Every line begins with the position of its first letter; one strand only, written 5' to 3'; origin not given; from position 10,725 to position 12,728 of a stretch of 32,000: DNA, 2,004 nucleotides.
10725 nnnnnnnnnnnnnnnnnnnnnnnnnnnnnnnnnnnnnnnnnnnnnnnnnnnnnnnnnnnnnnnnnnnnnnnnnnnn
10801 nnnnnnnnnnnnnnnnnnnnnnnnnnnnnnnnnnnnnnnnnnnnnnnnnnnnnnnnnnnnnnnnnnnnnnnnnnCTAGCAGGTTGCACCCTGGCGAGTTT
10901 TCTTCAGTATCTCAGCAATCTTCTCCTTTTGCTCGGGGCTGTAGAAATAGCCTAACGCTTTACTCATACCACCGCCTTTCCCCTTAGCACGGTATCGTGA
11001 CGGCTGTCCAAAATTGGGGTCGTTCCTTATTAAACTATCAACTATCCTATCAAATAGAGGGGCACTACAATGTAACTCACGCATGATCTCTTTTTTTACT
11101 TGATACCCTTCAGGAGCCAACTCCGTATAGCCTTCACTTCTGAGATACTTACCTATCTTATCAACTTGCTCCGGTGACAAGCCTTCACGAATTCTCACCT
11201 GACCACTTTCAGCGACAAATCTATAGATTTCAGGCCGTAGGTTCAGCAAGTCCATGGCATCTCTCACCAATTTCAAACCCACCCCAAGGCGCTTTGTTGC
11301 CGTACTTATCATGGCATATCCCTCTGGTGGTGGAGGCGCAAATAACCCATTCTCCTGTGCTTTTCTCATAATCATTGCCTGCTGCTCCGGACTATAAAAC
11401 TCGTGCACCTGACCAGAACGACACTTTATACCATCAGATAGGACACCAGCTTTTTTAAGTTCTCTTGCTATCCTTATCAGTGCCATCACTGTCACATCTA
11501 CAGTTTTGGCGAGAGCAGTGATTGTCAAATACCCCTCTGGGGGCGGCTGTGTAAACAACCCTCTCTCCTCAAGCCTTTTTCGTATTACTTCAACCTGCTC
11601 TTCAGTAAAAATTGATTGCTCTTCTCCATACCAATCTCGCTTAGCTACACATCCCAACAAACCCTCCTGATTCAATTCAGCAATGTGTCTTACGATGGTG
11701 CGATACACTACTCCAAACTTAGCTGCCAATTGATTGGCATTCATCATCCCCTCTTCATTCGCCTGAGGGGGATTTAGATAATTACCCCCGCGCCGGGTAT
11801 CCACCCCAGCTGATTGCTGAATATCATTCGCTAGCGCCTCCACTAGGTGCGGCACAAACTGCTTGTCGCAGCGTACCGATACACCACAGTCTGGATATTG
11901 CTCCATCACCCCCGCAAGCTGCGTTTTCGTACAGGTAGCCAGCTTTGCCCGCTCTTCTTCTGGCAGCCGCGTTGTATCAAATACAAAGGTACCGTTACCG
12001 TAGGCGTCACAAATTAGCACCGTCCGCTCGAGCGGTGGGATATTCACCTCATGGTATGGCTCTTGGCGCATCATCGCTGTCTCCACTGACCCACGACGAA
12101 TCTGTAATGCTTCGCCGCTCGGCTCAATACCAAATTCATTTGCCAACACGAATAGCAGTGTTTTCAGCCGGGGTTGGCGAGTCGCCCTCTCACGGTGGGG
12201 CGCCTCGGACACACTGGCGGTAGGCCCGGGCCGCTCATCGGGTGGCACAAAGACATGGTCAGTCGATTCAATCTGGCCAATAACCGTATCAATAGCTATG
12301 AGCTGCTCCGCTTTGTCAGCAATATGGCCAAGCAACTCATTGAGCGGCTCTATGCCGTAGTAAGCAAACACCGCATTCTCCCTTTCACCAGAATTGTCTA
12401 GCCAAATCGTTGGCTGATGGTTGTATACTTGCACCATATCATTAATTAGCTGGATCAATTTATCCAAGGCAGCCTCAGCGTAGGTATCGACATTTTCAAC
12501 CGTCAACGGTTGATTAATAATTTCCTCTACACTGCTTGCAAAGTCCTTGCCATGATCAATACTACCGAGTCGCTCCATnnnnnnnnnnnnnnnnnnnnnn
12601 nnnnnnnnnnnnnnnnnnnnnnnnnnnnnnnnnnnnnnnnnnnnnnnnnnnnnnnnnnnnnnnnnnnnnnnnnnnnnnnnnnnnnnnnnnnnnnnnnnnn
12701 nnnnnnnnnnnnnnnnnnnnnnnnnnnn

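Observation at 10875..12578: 567-aa ORFan with four consecutive ~71-aa HTH-like modules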

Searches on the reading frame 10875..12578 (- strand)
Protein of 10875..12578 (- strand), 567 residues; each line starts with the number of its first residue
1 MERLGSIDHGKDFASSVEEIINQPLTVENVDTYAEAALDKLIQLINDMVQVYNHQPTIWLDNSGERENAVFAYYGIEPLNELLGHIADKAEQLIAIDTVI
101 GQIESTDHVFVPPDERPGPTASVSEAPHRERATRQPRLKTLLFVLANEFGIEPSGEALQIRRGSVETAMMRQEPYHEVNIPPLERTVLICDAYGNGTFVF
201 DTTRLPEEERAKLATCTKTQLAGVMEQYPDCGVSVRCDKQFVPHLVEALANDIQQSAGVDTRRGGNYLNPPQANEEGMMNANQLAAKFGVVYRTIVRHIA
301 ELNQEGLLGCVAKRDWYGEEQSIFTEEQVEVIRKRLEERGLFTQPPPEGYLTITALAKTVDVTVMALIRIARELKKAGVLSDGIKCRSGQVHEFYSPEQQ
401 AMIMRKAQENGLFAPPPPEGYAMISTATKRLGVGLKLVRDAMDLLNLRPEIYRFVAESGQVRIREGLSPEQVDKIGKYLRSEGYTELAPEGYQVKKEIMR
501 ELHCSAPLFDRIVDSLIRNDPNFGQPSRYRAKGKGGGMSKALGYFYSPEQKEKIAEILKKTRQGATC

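Call 4: search_protein_families(library=pfam, proteins=[window:10875-12578:-], max_evalue=1)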
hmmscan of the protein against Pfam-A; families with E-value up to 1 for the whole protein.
window:10875-12578:- (567 aa): 18 families
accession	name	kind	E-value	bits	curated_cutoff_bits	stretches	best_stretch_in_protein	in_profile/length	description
PF08279.18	HTH_11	-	3.1e-06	27.4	25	1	276-306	13-43/55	HTH domain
PF13545.12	HTH_Crp_2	-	0.00011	22.5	27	0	279-308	23-52/70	Crp-like helix-turn-helix domain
PF13551.12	HTH_29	-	0.00058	20.3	28.1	1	275-308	9-42/64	Winged helix-turn helix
PF02082.26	Rrf2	-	0.00072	20.2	30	0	275-308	20-53/132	Iron-dependent Transcriptional regulator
PF01047.28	MarR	-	0.0017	18.6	24.6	0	275-308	14-47/59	MarR family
PF14493.12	HTH_40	-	0.0071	17.1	27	0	279-338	13-63/89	Helix-turn-helix domain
PF13412.12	HTH_24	-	0.0074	16.3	21.9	1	349-380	16-47/48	Winged helix-turn-helix DNA-binding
PF13518.12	HTH_28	-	0.011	16.2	25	1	276-308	11-42/52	Helix-turn-helix domain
PF24429.1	CSLinker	-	0.015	15.3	27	1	396-416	6-25/38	CSLinker motif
PF00392.27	GntR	-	0.021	14.9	27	0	280-310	26-56/64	Bacterial regulatory proteins, gntR family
PF04967.18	HTH_10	-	0.026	14.8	23.1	0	280-299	25-44/53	HTH DNA binding domain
PF14053.11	DUF4248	-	0.045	14.2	27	0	317-337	46-66/68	Domain of unknown function (DUF4248)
PF13384.12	HTH_23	-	0.061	13.6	24.6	0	280-307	19-46/50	Homeodomain-like domain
PF08220.18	HTH_DeoR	-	0.078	13.2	21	0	274-308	10-44/57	DeoR-like helix-turn-helix domain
PF12802.13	MarR_2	-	0.096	13.3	27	0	274-308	17-50/61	MarR family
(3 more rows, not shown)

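Call 6: find_homologous_proteins(query=window:10875-12578:-, max_evalue=0.001)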
Query window:10875-12578:- (567 aa): 77 proteins with E <= 0.001 among 8000 candidates.
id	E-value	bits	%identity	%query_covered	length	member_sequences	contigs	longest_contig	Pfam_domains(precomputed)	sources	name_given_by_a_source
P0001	0.0e+0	1272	99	100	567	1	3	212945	PF08279.19,PF13545.13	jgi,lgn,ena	jgi:hypothetical protein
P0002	0.0e+0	1267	98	100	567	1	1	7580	PF08279.19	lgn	-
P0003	0.0e+0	1266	98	100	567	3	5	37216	PF08279.19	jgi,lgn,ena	-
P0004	0.0e+0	1256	98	100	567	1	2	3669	PF08279.19,PF13545.13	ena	-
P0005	0.0e+0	1252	98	100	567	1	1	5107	PF08279.19,PF13545.13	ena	-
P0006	0.0e+0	1220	96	100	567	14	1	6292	PF08279.19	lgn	-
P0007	0.0e+0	1216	95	100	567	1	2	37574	PF08279.19,PF13545.13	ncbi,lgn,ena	-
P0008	0.0e+0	1201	94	100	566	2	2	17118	PF08279.19,PF13545.13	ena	-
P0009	0.0e+0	1196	94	100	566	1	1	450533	PF08279.19,PF13551.13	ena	-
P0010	0.0e+0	1193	94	100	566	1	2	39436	PF08279.19,PF13551.13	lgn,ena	-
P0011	0.0e+0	1183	93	100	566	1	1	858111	PF08279.19,PF13551.13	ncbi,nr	ncbi:hypothetical protein FBF27_03900 [Candidatus Saccharibacteria bacterium oral taxon 488]|nr:hypo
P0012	0.0e+0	1180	93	100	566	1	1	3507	PF08279.19,PF13545.13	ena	-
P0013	0.0e+0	1179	92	100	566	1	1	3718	PF08279.19,PF13551.13,PF13545.13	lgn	-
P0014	0.0e+0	1176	92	100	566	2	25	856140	PF08279.19,PF13545.13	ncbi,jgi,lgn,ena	ncbi:hypothetical protein QTN79_03885 [Candidatus Saccharibacteria bacterium oral taxon 488]|jgi:hyp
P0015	0.0e+0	1175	92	100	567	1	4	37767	PF08279.19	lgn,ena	-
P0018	3.7e-235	800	64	100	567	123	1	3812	PF13545.13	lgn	-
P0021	9.5e-226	769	63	99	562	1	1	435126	PF01047.29,PF13412.13,PF08279.19,PF12802.14,PF00392.28,PF13545.13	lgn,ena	-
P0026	3.9e-101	358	39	97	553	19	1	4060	PF13384.13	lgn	-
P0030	1.2e-87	313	33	98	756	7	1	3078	PF19555.5,PF14053.12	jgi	jgi:hypothetical protein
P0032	2.1e-82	296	29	97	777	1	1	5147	-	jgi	jgi:hypothetical protein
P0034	7.3e-78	281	31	85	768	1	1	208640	PF19555.5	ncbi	-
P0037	1.4e-75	273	33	89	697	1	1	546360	PF00126.34,PF08279.19,PF13730.13,PF04967.19,PF13404.13,PF12802.14,PF01325.26,PF13412.13,PF13542.13,PF00392.28,PF08220.19,PF23438.2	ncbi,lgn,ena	-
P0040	7.3e-73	264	32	98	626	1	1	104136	PF19555.5,PF00126.34,PF01047.29,PF08279.19,PF12802.14,PF00392.28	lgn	-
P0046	4.6e-65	238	35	82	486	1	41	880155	-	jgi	jgi:hypothetical protein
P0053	3.9e-57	212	30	97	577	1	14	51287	PF00126.34,PF08279.19,PF00392.28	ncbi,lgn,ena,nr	ncbi:hypothetical protein KC947_01090 [Candidatus Saccharibacteria bacterium]|nr:hypothetical protei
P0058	2.5e-50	190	29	95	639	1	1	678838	PF19253.5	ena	-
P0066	2.2e-43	167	30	84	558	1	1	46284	PF23125.2,PF21354.4,PF13411.13,PF14053.12,PF01381.29,PF03374.20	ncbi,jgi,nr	ncbi:MAG: hypothetical protein LBQ02_01255 [Candidatus Nomurabacteria bacterium]|jgi:DNA-binding tra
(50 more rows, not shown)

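Call 11: search_protein_families(library=pfam, proteins=[P0030, P0032, P0037, P0040, P0066, P0058], max_evalue=0.01)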
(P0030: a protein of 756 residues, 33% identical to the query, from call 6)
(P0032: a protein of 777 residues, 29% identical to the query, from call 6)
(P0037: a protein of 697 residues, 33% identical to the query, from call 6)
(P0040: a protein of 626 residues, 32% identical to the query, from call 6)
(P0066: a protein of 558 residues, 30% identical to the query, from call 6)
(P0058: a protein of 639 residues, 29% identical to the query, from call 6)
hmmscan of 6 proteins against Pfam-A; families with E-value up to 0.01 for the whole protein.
P0030 (756 aa): 5 families
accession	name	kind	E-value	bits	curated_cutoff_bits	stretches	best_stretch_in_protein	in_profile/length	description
PF14053.11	DUF4248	-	1.6e-10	41.3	27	0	714-753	30-65/68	Domain of unknown function (DUF4248)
PF19555.4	DUF6078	-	4.6e-08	33.9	27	0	379-410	101-132/145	Family of unknown function (DUF6078)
PF08279.18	HTH_11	-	0.0024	18.1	25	0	627-655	15-42/55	HTH domain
PF00392.27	GntR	-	0.0026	17.8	27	0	483-511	19-48/64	Bacterial regulatory proteins, gntR family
PF13412.12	HTH_24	-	0.0044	17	21.9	0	277-302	16-41/48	Winged helix-turn-helix DNA-binding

P0032 (777 aa): 7 families
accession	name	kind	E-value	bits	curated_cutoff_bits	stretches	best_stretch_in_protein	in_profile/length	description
PF13730.12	HTH_36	-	0.00012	22.3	25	0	710-732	25-47/55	Helix-turn-helix domain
PF22061.2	CSN7_HB_subdom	-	0.00056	20.2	21.8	0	335-347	17-29/32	CSN7 helical bundle subdomain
PF19555.4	DUF6078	-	0.00095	20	27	0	683-711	112-140/145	Family of unknown function (DUF6078)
PF12802.13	MarR_2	-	0.002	18.7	27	0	702-732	13-42/61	MarR family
PF00392.27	GntR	-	0.0034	17.5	27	0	491-520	17-47/64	Bacterial regulatory proteins, gntR family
PF13551.12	HTH_29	-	0.0069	16.9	28.1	0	495-526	10-41/64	Winged helix-turn helix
PF18834.6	LPD22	-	0.0097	16.6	28.6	0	704-735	11-42/97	Large polyvalent protein associated domain 22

P0037 (697 aa): 23 families
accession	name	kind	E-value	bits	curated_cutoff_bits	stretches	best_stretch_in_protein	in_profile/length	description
PF12802.13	MarR_2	-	3.9e-11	43.4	27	0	627-655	20-47/61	MarR family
PF13412.12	HTH_24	-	4.3e-10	39.4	21.9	1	626-654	15-43/48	Winged helix-turn-helix DNA-binding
PF04967.18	HTH_10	-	9.2e-10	38.6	23.1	1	617-656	14-51/53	HTH DNA binding domain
PF00126.33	HTH_1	-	4.5e-09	36.6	26.6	1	628-657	13-42/60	Bacterial regulatory helix-turn-helix protein, lysR family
PF08279.18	HTH_11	-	1e-07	32.2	25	0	277-310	12-43/55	HTH domain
PF13730.12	HTH_36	-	1.3e-07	31.8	25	0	269-306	14-50/55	Helix-turn-helix domain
PF13404.12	HTH_AsnC-type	-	1.9e-07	31.2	27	1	625-653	14-42/42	AsnC-type helix-turn-helix domain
PF01325.25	Fe_dep_repress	-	3.3e-07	30.8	26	0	626-654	20-48/60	Iron dependent repressor, N-terminal DNA binding domain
PF08220.18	HTH_DeoR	-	2.6e-06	27.5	21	0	625-655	11-41/57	DeoR-like helix-turn-helix domain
PF00392.27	GntR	-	5.7e-06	26.3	27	0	418-445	19-47/64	Bacterial regulatory proteins, gntR family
PF13384.12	HTH_23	-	2.5e-05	24.4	24.6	0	629-651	18-40/50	Homeodomain-like domain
PF13542.12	HTH_Tnp_ISL3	-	2.7e-05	24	27.4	0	628-647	27-45/51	Helix-turn-helix domain of transposase family ISL3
PF18024.7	HTH_50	-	7.2e-05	22.8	27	0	630-650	25-45/50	Helix-turn-helix domain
PF13545.12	HTH_Crp_2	-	8.1e-05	23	27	0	424-448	24-48/70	Crp-like helix-turn-helix domain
PF05043.19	Mga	-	8.4e-05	23.5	21.1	0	422-455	30-63/87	Mga helix-turn-helix domain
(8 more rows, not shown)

P0040 (626 aa): 12 families
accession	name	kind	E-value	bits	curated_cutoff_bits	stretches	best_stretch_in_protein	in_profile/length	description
PF00126.33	HTH_1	-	9.5e-09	35.5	26.6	0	289-308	23-42/60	Bacterial regulatory helix-turn-helix protein, lysR family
PF00392.27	GntR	-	5.4e-08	32.8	27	0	554-583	19-49/64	Bacterial regulatory proteins, gntR family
PF12802.13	MarR_2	-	2.3e-07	31.3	27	0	484-514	17-46/61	MarR family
PF08279.18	HTH_11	-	5.6e-07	29.8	25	0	562-587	19-43/55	HTH domain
PF01047.28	MarR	-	5.6e-06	26.6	24.6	0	482-513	11-42/59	MarR family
PF13730.12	HTH_36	-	7.8e-06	26.1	25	0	561-583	28-50/55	Helix-turn-helix domain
PF19555.4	DUF6078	-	1.2e-05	26.1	27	0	299-344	89-134/145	Family of unknown function (DUF6078)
PF14053.11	DUF4248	-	0.00013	22.3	27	0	596-614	47-65/68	Domain of unknown function (DUF4248)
PF13412.12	HTH_24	-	0.00018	21.4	21.9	0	487-515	16-44/48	Winged helix-turn-helix DNA-binding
PF01325.25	Fe_dep_repress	-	0.00024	21.7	26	0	487-522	21-57/60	Iron dependent repressor, N-terminal DNA binding domain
PF13384.12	HTH_23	-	0.0015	18.8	24.6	0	419-442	18-41/50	Homeodomain-like domain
PF08784.17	RPA_C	-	0.0043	18.2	22.6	0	481-515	63-96/106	Replication protein A C terminal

P0066 (558 aa): 18 families
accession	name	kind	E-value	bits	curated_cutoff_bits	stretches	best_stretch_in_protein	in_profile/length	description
PF14053.11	DUF4248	-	7.5e-10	39.2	27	0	377-421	25-68/68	Domain of unknown function (DUF4248)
PF03374.19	ANT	-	1.6e-07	32.1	25.3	0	426-453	21-48/108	Phage antirepressor protein KilAC domain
PF13022.12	HTH_Tnp_1_2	-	1e-06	29.3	27.9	0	362-390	26-53/122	Helix-turn-helix of insertion element transposase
PF01381.28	HTH_3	-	1.3e-06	28.8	23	0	364-383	11-30/55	Helix-turn-helix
PF21354.3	STAT_linker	-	2e-06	28.6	27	0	326-376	18-70/78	Signal transducer and activator of transcription, linker domain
PF23125.1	Xre-MbcA-ParS_M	-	6.2e-06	26.3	27.8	0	369-386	8-25/51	Antitoxin Xre/MbcA/ParS-like, middle domain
PF13411.12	MerR_1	-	1.5e-05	25.4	21.6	0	430-452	2-24/69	MerR HTH family regulatory protein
PF04760.21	IF2_N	-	5.1e-05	23.4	25.3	0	429-443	4-18/53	Translation initiation factor IF-2, N-terminal region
PF13518.12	HTH_28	-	0.0001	22.8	25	0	427-451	12-35/52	Helix-turn-helix domain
PF13443.12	HTH_26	-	0.00039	21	22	0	363-388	11-36/63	Cro/C1-type HTH DNA-binding domain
PF25283.1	DUF7873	-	0.0004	20.6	27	0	510-547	25-62/244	Family of unknown function (DUF7873)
PF12728.13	HTH_17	-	0.0011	19.6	27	0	364-386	3-25/51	Helix-turn-helix domain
PF20265.3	LARA_dom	-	0.0018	19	27.4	0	506-545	50-89/104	ATPase, RavA, LARA domain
PF13384.12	HTH_23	-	0.0022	18.2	24.6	0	429-450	18-39/50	Homeodomain-like domain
PF19953.4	EACC1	-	0.0032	17.9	23.6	0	307-330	5-28/107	Effector Associated Constant Component 1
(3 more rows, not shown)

P0058 (639 aa): 6 families
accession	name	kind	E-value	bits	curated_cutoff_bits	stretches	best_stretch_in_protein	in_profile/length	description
PF19253.4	DUF5900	-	1.2e-07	32.4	27.2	0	386-411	71-96/101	Family of unknown function (DUF5900)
PF16857.10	RNA_pol_inhib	-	3.4e-05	24.1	27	0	576-592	22-39/47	RNA polymerase inhibitor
PF11950.13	DUF3467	-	3.6e-05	24.1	25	0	347-392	45-91/92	Protein of unknown function (DUF3467)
PF24429.1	CSLinker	-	0.00017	21.5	27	0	469-478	2-11/38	CSLinker motif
PF17674.7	HHH_9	-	0.0011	20.2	23.1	0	491-512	10-31/70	HHH domain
PF03091.20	CutA1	-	0.0041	17.3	22.4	0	288-320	60-92/99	CutA1 divalent ion tolerance protein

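Call 13: find_encoding_contigs(protein=P0037, flank=10000, max_places=2)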
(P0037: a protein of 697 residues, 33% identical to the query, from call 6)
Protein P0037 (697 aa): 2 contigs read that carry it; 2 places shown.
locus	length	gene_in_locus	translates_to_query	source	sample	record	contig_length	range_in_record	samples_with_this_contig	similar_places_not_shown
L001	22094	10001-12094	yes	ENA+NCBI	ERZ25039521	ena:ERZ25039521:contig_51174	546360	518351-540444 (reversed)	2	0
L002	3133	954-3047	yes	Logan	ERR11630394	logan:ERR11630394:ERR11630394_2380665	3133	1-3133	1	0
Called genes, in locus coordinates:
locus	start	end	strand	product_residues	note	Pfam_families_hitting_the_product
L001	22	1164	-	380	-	PF00912:Transgly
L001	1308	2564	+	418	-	PF00579:tRNA-synt_1b, PF22421:SYY_C-terminal (weak)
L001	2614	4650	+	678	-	PF17191:RecG_wedge, PF01336:tRNA_anti-codon (weak), PF04851:ResIII, PF00176:SNF2-rel_dom (weak), PF00270:DEAD, PF00271:Helicase_C, PF22590:Cas3-like_C_2 (weak), PF19833:RecG_dom3_C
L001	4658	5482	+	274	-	-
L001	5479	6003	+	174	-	PF03602:Cons_hypoth95, PF01170:UPF0020 (faint), PF05175:MTS (weak), PF13847:Methyltransf_31, PF09445:Methyltransf_15 (faint)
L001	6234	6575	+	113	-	-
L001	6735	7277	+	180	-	-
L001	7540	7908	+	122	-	-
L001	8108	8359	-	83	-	-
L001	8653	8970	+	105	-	-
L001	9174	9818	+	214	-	-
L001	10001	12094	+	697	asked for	PF12802:MarR_2 (faint), PF23438:DUF7123 (faint), PF00126:HTH_1 (faint), PF01325:Fe_dep_repress (faint), PF08220:HTH_DeoR (faint), PF08279:HTH_11 (faint), PF13404:HTH_AsnC-type (faint), PF13412:HTH_24 (faint), +4 more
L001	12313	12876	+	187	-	-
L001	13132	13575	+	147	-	-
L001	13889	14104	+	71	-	-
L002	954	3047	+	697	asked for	PF12802:MarR_2 (faint), PF23438:DUF7123 (faint), PF00126:HTH_1 (faint), PF01325:Fe_dep_repress (faint), PF08220:HTH_DeoR (faint), PF08279:HTH_11 (faint), PF13404:HTH_AsnC-type (faint), PF13412:HTH_24 (faint), +4 more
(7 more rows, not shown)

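Call 18: find_encoding_contigs(protein=P0046, flank=10000, max_places=1)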
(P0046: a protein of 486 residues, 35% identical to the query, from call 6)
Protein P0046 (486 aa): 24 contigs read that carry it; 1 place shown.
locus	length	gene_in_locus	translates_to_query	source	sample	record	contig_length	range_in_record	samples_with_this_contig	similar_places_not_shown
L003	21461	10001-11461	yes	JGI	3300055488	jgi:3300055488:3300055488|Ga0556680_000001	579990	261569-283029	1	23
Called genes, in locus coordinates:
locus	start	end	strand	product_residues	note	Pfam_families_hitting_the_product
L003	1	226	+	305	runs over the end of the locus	PF00005:ABC_tran, PF13304:AAA_21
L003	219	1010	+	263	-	PF12679:ABC2_membrane_2, PF13346:ABC2_membrane_5 (faint), PF12730:ABC2_membrane_4 (weak), PF10920:DUF2705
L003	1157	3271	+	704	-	PF01138:RNase_PH, PF03725:RNase_PH_C (weak), PF01138:RNase_PH, PF00013:KH_1, PF00575:S1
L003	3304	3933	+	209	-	PF03167:UDG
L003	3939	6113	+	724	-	PF00753:Lactamase_B, PF12706:Lactamase_B_2 (weak), PF22505:RNase_J_b_CASP, PF07521:RMMBL, PF17770:RNase_J_C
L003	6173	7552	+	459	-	PF08450:SGL (faint), PF02393:US22 (faint), PF25021:TEN_NHL (weak), PF01436:NHL (weak), PF25021:TEN_NHL (weak), PF01436:NHL (weak), PF25021:TEN_NHL (weak), PF01436:NHL, +3 more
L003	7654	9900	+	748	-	PF13491:FtsK_4TM, PF17854:FtsK_alpha, PF01580:FtsK_SpoIIIE, PF12846:AAA_10 (faint), PF09397:FtsK_gamma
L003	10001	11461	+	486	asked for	-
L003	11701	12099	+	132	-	-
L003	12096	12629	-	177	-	PF10881:DUF2726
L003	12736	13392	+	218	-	PF20582:UPF0758_N, PF04002:RadC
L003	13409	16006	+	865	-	PF13588:HSDR_N_2 (weak), PF00270:DEAD, PF04851:ResIII, PF18766:SWI2_SNF2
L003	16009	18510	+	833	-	PF02384:N6_Mtase, PF01170:UPF0020, PF07669:Eco57I, PF01420:Methylase_S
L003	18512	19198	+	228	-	-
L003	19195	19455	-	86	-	-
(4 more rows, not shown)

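Call 19: find_encoding_contigs(protein=P0034, flank=10000, max_places=1)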
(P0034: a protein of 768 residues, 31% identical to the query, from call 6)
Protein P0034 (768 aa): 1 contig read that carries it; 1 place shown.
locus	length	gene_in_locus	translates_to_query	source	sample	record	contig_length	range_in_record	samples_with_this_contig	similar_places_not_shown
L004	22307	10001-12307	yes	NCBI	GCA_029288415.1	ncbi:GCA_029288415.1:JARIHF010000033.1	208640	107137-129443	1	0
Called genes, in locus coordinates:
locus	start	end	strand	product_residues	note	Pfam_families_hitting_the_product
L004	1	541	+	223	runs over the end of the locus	PF13462:Thioredoxin_4, PF01323:DSBA (weak)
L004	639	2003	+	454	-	PF01566:Nramp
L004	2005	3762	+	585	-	PF00999:Na_H_Exchanger, PF02254:TrkA_N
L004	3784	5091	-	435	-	-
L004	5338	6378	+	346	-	-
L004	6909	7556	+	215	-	-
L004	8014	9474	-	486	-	PF08534:Redoxin, PF00578:AhpC-TSA, PF13905:Thioredoxin_8, PF17991:Thioredoxin_10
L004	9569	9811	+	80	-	-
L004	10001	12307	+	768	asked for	PF19555:DUF6078 (faint)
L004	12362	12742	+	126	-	PF12823:DUF3817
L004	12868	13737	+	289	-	-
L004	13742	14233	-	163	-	PF12802:MarR_2, PF01047:MarR, PF13412:HTH_24 (weak)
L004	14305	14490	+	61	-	-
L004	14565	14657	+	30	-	-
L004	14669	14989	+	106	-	-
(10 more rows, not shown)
